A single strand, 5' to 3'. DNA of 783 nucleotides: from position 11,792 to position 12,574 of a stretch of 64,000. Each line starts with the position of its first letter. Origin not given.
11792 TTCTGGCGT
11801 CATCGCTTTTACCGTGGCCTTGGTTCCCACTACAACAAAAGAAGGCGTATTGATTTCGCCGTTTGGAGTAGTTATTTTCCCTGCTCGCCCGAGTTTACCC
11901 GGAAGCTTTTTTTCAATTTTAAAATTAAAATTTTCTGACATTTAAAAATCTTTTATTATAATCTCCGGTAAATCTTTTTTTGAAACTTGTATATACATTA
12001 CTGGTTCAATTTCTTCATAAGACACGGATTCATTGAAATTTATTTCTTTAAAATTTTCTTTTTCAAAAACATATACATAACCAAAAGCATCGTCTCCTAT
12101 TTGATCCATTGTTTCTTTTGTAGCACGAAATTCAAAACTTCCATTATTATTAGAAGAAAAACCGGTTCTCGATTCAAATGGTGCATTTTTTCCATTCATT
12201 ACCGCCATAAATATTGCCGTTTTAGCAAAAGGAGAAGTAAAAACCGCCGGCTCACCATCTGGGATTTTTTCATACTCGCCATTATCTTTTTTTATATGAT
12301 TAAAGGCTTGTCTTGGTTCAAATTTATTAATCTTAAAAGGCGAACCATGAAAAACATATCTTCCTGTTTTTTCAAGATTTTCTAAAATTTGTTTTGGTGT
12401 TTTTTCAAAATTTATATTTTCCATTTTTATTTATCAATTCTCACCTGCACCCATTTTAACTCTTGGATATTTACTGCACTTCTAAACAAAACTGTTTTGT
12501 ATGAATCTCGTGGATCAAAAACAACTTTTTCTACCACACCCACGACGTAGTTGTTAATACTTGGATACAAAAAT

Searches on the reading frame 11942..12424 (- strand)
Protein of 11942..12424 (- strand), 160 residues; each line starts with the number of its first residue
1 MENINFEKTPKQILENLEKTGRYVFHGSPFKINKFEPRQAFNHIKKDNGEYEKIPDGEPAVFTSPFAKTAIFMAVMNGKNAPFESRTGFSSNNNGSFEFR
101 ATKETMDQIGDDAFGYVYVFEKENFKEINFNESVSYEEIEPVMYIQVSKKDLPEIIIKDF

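Call 61: search_protein_families(library=pfam, proteins=[window:11942-12424:-], max_evalue=0.001)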
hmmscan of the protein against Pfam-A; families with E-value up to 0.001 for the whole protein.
window:11942-12424:- (160 aa): 0 families

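Call 62: search_protein_families(library=pfam, proteins=[window:11942-12424:-], max_evalue=1)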
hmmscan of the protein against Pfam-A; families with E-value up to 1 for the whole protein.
window:11942-12424:- (160 aa): 1 family
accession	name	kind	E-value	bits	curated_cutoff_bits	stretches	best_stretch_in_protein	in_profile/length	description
PF08112.16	ATP-synt_E_2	-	0.17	12.6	25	0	3-24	32-53/56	ATP synthase epsilon subunit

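Call 74: find_homologous_proteins(query=window:11945-12424:-, max_evalue=0.001)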
Query window:11945-12424:- (160 aa): 125 proteins with E <= 0.001 among 143 candidates; the best 120 are listed.
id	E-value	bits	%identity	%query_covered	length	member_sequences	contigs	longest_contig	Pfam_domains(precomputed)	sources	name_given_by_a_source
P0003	5.4e-100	350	100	100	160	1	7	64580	-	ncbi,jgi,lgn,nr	ncbi:MAG: hypothetical protein QG580_81 [Patescibacteria group bacterium]|jgi:hypothetical protein|n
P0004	1.5e-83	296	84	100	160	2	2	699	-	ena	-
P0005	1.9e-72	260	76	100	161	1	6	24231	-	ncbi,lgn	-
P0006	1.3e-71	258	75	100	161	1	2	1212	-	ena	-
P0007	1.4e-70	254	73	100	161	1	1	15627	-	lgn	-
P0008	4.0e-68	246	71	100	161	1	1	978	-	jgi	jgi:hypothetical protein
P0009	1.4e-61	225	67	100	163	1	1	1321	-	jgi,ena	-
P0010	2.2e-60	221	67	95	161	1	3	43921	-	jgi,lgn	jgi:hypothetical protein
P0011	2.2e-59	218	65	95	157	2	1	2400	-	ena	-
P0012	7.5e-58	213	63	100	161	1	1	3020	-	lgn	-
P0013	2.7e-57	211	59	100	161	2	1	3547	-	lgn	-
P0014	7.4e-57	210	63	95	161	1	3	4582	-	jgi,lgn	jgi:hypothetical protein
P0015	2.9e-56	208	63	95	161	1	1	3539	-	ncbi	-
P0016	4.5e-49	184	58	95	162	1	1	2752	-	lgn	-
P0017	6.6e-48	181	59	95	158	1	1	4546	-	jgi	-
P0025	1.6e-35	140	52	89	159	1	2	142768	-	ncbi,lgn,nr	ncbi:MAG: hypothetical protein K9L98_01805 [Candidatus Pacebacteria bacterium]|nr:hypothetical prote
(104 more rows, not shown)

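Call 75: find_encoding_contigs(protein=P0005, flank=3000, max_places=1)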
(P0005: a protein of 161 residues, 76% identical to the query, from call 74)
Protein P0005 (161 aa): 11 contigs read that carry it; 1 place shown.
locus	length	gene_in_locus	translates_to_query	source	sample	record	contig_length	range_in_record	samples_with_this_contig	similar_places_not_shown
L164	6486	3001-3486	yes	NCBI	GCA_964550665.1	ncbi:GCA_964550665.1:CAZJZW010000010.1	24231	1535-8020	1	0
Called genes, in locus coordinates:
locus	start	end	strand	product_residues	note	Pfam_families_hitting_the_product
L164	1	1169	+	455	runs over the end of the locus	PF00587:tRNA-synt_2b, PF03129:HGTP_anticodon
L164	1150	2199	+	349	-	PF06723:MreB_Mbl, PF00022:Actin (faint), PF00012:HSP70, PF14450:FtsA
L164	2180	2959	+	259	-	PF04085:MreC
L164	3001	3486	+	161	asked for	-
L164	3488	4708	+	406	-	PF01702:TGT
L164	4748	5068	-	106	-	-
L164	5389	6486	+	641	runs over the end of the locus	PF04851:ResIII, PF17757:UvrB_inter, PF27431:UvrB_3rd, PF00271:Helicase_C, PF12344:UvrB, PF02151:UVR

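Call 76: find_encoding_contigs(protein=P0025, flank=3000, max_places=1)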
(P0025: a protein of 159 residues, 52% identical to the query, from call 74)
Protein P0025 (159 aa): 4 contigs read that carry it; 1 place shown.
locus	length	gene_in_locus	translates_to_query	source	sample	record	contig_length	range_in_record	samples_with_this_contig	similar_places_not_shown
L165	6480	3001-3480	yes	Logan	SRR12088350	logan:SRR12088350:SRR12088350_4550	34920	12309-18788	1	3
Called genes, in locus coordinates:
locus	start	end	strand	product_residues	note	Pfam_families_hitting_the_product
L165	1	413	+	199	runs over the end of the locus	-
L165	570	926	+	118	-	PF12643:MazG-like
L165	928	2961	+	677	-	PF04851:ResIII (faint), PF13401:AAA_22 (faint), PF24883:NPHP3_N (weak), PF09848:SLFN-g3_helicase, PF00717:Peptidase_S24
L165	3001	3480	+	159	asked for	-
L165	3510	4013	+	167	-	PF00293:NUDIX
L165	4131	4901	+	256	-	PF00459:Inositol_P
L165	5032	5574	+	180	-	PF01928:CYTH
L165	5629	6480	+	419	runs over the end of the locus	PF01566:Nramp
